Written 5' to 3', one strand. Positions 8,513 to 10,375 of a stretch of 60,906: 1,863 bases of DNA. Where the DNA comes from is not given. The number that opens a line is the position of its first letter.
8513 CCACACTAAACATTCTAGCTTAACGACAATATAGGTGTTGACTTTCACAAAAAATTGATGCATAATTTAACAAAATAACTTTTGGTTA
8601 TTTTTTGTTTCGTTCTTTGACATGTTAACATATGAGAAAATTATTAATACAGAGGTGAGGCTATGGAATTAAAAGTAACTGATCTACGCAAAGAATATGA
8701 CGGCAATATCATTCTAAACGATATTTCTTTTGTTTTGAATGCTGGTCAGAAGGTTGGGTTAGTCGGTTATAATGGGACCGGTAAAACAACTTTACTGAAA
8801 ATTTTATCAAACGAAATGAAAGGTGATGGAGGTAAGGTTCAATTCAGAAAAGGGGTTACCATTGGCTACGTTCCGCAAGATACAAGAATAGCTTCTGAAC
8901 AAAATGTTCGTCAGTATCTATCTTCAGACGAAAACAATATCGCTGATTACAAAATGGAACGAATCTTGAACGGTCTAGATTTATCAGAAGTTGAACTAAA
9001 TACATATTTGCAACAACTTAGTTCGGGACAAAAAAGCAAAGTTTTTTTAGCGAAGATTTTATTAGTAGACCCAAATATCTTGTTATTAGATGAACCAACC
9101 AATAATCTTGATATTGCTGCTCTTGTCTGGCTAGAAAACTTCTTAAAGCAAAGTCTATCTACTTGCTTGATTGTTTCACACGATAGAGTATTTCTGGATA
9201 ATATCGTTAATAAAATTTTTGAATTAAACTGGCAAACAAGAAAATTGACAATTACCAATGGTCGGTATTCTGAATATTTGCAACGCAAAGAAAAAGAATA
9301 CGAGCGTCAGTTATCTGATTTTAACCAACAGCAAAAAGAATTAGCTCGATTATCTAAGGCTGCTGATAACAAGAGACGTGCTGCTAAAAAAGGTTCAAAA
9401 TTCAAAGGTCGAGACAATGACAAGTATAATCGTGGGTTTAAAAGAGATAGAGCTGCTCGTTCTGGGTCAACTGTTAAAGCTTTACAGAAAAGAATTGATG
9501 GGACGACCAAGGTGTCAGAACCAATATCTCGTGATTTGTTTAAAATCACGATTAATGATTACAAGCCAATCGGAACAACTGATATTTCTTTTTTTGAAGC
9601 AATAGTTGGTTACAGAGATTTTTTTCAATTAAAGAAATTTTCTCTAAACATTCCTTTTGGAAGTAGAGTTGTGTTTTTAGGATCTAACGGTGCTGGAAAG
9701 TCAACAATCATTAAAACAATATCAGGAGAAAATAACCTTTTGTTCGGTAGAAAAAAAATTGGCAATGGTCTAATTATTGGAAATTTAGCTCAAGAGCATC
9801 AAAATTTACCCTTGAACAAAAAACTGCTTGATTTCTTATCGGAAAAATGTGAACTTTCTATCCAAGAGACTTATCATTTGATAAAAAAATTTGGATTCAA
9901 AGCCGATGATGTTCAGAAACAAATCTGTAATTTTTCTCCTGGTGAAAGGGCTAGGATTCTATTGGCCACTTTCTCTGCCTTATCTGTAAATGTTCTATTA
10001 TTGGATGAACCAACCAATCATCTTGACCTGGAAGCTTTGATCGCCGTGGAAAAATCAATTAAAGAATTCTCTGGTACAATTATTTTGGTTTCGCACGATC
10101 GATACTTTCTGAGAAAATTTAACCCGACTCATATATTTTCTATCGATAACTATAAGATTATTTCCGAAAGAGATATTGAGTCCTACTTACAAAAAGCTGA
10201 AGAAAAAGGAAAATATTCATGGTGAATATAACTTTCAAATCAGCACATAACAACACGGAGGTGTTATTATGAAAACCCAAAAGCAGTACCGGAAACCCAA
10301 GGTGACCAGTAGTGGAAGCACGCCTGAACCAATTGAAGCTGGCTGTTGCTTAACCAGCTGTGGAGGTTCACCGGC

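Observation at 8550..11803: Co-transcribed ABC-F ATPase + 63-aa Cys peptide + RRE-fused radical SAM enzyme: candidate undescribed RiPP-type system with a ribosome-acting partner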

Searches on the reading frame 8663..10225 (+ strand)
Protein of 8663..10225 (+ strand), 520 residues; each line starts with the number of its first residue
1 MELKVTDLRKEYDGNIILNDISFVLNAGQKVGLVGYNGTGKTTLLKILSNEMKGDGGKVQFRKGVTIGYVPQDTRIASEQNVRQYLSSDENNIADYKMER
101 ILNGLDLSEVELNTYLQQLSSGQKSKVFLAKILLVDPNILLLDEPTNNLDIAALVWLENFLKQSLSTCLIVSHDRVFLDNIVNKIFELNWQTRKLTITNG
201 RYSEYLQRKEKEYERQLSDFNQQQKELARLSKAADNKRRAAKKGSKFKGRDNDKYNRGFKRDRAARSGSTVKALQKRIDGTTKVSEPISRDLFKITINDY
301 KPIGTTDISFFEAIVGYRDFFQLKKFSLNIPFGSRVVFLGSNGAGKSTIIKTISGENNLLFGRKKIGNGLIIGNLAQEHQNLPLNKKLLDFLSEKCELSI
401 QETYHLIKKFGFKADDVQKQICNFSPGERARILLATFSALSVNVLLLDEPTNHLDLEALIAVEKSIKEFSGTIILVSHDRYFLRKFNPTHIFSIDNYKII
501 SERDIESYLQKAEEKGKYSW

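Call 3: search_protein_families(library=pfam, proteins=[window:8663-10225:+], max_evalue=0.1)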
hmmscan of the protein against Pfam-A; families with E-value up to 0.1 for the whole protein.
window:8663-10225:+ (520 aa): 41 families (the best 25 are shown)
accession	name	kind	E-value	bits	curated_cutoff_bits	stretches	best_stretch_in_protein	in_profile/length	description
PF00005.33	ABC_tran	-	1.1e-44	152.8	25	2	18-147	1-137/137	ABC transporter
PF13304.12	AAA_21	-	9.1e-16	59.2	27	4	109-177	228-302/304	AAA domain, putative AbiEii toxin, Type IV TA system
PF00004.35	AAA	-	1.8e-06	28.9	21.2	1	33-88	3-52/131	ATPase family associated with various cellular activities (AAA)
PF13238.12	AAA_18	-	1e-05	26.4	29.4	1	31-72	1-44/128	AAA domain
PF01926.29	MMR_HSR1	-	2.1e-05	25.1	21.9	1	30-69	1-36/113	50S ribosome-binding GTPase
PF03193.22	RsgA_GTPase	-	3e-05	24.4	30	1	334-359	107-132/174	RsgA GTPase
PF13521.12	AAA_28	-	3.6e-05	24.5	27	0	335-393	1-58/164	AAA domain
PF13555.12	AAA_29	-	3.6e-05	23.9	27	1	335-353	24-42/61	P-loop containing region of AAA domain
PF13479.12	AAA_24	-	7.2e-05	23.2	27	1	28-97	2-66/195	AAA domain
PF02463.25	SMC_N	-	8.1e-05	22.6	40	0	327-354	17-45/220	RecF/RecN/SMC N terminal domain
PF13401.12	AAA_22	-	9.8e-05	23.1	27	1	33-162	10-109/130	AAA domain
PF12848.13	ABC_tran_Xtn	-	0.00016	22.1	25.9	1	193-250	6-63/85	ABC transporter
PF13604.12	AAA_30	-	0.00017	21.9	27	1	31-60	21-50/191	AAA domain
PF13191.12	AAA_16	-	0.00019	22.4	32.6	1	31-106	27-103/167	AAA ATPase domain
PF13476.12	AAA_23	-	0.00023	22.3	27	1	31-239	22-185/201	AAA domain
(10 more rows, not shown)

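Call 4: search_protein_families(library=ncbifam, proteins=[window:8663-10225:+], max_evalue=0.1)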
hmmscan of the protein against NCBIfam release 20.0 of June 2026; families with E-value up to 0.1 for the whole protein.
window:8663-10225:+ (520 aa): 212 families (the best 25 are shown)
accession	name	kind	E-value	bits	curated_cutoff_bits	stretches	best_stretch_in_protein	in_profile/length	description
NF000355.4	ribo_prot_ABC_F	equivalog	1.1e-121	407.1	380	1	1-491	1-497/499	ribosomal protection-like ABC-F family protein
NF008775.0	PRK11819.1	equivalog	1e-84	285.2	599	2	77-496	124-517/556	energy-dependent translational throttle protein EttA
NF000168.2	ABCF_Msr_all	exception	2.2e-83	280.5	680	2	163-500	145-484/487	Msr family ABC-F type ribosomal protection protein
TIGR03719.1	ABC_ABC_ChvD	subfamily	3.6e-83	280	806.75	2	78-496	123-515/552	energy-dependent translational throttle protein EttA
NF043038.1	ABCF_CplR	exception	8.3e-81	272.3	780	2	157-501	134-476/544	ABC-F type ribosomal protection protein CplR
NF011646.0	PRK15064.1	equivalog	1.2e-80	271.5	762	2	94-511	131-526/530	ABC-F family ATPase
NF000170.2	ABCF_Vga_all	exception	5e-78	262.9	725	2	156-515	116-475/521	Vga family ABC-F type ribosomal protection protein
NF000171.1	ABCF_producer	exception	2.3e-75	254.1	800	2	93-491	138-532/541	TlrC/CarA/OleB/SrmB family ABC-F type ribosomal protection protein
NF007921.0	PRK10636.1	equivalog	4.6e-74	249.8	917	3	313-511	318-518/638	ABC transporter ATP-binding protein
NF050005.1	ABC_ATPase_Uup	equivalog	1.8e-70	237.9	900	2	99-485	137-502/636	ATP-binding cassette ATPase Uup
NF000167.2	ABCF_Lsa_all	exception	6.1e-69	233.3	750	1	4-487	5-486/492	Lsa family ABC-F type ribosomal protection protein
NF000169.2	ABCF_Sal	exception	6.9e-68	229.6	725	2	103-502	115-509/542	Sal family ABC-F type ribosomal protection protein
NF008358.0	PRK11147.1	equivalog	1.7e-64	218.2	936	2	99-484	137-501/635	ABC transporter ATP-binding protein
NF000514.1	ABCF_OptrA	exception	1.8e-64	218.2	1450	3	98-240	162-302/655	ABC-F type ribosomal protection protein OptrA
NF000166.1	ABCF_CarA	exception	3.6e-60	203.7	1050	2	93-492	148-544/556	ABC-F type ribosomal protection protein Car(A)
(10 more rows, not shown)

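Call 19: search_solved_structures(query=window:8663-10225:+, max_evalue=1e-20, show_alignments=3)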
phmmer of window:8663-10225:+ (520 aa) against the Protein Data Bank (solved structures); distinct sequences matched with E-value up to 1e-20: 30.
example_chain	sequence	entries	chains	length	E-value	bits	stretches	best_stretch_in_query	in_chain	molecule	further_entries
9nlh_H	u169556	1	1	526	1.5e-66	228.5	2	313-510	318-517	YheS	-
8buu_9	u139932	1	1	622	7.1e-65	223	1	3-513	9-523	ExpZ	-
9vvi_W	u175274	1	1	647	1.9e-64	221.5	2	313-510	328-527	Probable ATP-binding protein YheS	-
4fin_A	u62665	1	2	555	2.3e-61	211.4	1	3-211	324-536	EttA (YjjK) ABCF family protein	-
3j5s_D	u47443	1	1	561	2.4e-61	211.3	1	3-211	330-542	Energy-dependent translational throttle A (EttA)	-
9nl5_E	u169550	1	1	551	1.2e-59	205.8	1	3-211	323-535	EttA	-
9nlb_E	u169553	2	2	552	1.2e-59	205.8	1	3-211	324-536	Energy-dependent translational throttle protein EttA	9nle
9njf_Y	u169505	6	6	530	1.2e-57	199.1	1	3-209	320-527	Probable ATP-binding protein YbiT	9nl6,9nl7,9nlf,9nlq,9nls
5zxd_A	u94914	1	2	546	1.6e-56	195.4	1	80-508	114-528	ATP-binding cassette sub-family F member 1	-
6ha8_V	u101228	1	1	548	1.9e-56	195.2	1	6-491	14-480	Nucleotide-binding protein ExpZ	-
7msc_x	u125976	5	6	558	4e-54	187.5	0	116-228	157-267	Energy-dependent translational throttle protein EttA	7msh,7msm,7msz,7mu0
5zlu_EE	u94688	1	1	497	5.3e-53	183.8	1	3-504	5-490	Macrolide efflux protein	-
7p7q_0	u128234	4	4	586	1.7e-52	182.1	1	98-491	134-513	ARE-ABC-F family resistance factor PoxtA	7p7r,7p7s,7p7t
7nhl_0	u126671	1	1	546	5e-52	180.6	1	119-500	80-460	Lincosamide-streptogramin A resistance protein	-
9nlj_U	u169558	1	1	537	8.2e-52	179.9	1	6-185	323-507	Uup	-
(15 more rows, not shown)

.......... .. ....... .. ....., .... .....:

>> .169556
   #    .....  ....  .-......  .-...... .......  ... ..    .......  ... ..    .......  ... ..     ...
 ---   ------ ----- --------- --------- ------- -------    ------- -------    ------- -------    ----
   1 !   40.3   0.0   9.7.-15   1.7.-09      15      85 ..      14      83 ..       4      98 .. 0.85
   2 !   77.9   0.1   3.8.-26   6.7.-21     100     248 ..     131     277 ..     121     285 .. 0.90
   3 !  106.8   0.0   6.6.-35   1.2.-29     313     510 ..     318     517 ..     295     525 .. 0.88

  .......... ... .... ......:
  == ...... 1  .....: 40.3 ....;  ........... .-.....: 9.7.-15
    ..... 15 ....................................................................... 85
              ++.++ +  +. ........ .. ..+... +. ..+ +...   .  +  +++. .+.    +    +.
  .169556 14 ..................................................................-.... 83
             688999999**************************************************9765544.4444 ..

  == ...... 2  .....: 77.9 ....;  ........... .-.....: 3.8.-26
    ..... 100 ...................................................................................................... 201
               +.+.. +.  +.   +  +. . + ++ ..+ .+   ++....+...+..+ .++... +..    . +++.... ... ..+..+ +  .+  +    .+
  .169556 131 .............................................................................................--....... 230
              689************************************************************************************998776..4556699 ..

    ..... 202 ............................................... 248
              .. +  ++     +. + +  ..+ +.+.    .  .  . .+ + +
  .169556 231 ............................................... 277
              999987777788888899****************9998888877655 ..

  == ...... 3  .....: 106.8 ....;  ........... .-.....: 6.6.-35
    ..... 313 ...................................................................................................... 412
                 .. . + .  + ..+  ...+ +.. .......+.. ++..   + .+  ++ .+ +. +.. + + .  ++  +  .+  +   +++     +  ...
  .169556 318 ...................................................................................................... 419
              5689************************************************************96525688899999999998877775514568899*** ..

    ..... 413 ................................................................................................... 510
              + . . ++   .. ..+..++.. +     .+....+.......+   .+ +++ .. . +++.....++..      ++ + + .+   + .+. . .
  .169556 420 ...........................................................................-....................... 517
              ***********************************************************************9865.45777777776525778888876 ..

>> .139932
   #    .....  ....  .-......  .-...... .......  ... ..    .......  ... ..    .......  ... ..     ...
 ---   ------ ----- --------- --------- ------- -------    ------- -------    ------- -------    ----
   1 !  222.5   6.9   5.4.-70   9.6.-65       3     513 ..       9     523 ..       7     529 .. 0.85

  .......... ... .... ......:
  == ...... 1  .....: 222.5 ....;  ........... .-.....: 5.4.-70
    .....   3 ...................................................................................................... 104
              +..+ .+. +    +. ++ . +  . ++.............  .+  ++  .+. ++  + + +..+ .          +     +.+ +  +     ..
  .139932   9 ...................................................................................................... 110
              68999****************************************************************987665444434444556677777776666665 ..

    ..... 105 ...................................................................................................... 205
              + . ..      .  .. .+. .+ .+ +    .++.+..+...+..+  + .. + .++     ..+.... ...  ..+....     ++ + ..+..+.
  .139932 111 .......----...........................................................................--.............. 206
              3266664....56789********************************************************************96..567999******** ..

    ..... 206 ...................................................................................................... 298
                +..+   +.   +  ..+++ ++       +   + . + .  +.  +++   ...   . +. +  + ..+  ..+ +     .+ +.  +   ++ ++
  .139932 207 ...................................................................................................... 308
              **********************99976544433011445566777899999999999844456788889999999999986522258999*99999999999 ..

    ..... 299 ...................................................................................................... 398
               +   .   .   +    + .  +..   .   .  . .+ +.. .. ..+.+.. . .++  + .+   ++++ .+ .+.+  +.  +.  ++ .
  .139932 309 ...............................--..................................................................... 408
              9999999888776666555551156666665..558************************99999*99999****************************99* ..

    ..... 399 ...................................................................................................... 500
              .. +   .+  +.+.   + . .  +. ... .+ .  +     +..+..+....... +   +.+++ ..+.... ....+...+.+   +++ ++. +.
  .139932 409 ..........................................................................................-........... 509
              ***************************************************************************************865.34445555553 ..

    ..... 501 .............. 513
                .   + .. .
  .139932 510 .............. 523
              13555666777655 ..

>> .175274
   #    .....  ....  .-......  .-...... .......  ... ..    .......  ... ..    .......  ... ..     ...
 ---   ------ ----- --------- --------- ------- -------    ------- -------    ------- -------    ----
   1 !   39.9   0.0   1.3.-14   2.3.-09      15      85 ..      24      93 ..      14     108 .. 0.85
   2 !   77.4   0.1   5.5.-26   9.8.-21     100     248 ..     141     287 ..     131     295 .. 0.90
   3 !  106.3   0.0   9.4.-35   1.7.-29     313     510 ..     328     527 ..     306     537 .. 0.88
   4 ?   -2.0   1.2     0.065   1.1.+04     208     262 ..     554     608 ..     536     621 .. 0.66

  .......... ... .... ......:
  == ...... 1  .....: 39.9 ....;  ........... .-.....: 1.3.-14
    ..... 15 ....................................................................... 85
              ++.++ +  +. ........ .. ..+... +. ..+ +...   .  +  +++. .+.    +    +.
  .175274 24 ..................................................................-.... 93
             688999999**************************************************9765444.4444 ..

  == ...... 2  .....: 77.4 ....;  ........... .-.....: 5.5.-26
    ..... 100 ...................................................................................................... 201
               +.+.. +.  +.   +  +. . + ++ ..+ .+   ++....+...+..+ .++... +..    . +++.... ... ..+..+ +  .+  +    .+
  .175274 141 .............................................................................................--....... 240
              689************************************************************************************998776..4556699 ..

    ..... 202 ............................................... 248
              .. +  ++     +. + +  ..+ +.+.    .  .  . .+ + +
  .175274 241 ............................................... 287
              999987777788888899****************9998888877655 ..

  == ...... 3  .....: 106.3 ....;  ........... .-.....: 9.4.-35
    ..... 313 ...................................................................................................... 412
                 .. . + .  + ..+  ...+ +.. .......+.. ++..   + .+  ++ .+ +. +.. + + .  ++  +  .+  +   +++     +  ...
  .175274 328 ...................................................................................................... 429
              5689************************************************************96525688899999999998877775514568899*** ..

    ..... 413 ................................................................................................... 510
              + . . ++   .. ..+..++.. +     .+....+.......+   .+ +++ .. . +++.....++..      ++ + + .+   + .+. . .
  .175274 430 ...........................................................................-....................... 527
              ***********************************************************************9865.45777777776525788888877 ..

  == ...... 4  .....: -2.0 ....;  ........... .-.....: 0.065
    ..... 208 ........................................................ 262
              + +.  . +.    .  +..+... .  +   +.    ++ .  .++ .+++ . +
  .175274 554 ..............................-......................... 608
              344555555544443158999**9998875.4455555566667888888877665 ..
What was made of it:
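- On Antibiotic-resistance (ARE) ABC-F subfamilies (Msr, Vga, Lsa, Sal, OptrA, CplR, producer type): The comparison values were derived from the alignments in call 19.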

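Call 31: search_protein_families(library=padloc, proteins=[window:8663-10225:+], max_evalue=0.01)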
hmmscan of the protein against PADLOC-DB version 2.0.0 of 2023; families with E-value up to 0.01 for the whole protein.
window:8663-10225:+ (520 aa): 38 families (the best 25 are shown)
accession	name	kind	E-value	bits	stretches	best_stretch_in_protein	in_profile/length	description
PDLC04135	mad3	-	9.4e-42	141.9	4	413-492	253-335/374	mads_3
PDLC02980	AriA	-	8.7e-15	53.5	3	109-179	228-304/304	-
PDLC04140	mad8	-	2e-13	48.5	2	13-74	12-67/314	mads_8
PDLC00075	GajA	-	7.7e-09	32.6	1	415-511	240-337/536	AAA ATPase domain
PDLC04164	AriA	-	9.6e-08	29.9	2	115-164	168-220/253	-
PDLC02335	AbiLi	-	5.6e-07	26.9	0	283-354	41-97/326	AbiLi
PDLC00269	PtuA1|PtuA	-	6.6e-07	26.9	1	334-354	33-53/446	AAA ATPase domain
PDLC04239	PDC-M01A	-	1.5e-06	25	0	26-77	193-254/552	-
PDLC00274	PtuA1|PtuA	-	4.4e-06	24.2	1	29-189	35-205/438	AAA ATPase domain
PDLC02914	ATPase-Toprim_I-B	-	4.9e-06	24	0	21-51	18-48/443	-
PDLC00102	GajA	-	7.6e-06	22.7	1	432-505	277-353/532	AAA ATPase domain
PDLC00290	PtuA1|PtuA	-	2.5e-05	21.8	0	33-53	28-48/414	AAA ATPase domain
PDLC00062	GajA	-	3e-05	20.7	1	432-486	293-347/639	AAA ATPase domain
PDLC04242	PDC-M01A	-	5.1e-05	19.7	0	389-496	365-485/566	-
PDLC00098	GajA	-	0.0001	19.2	0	432-501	278-352/534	AAA ATPase domain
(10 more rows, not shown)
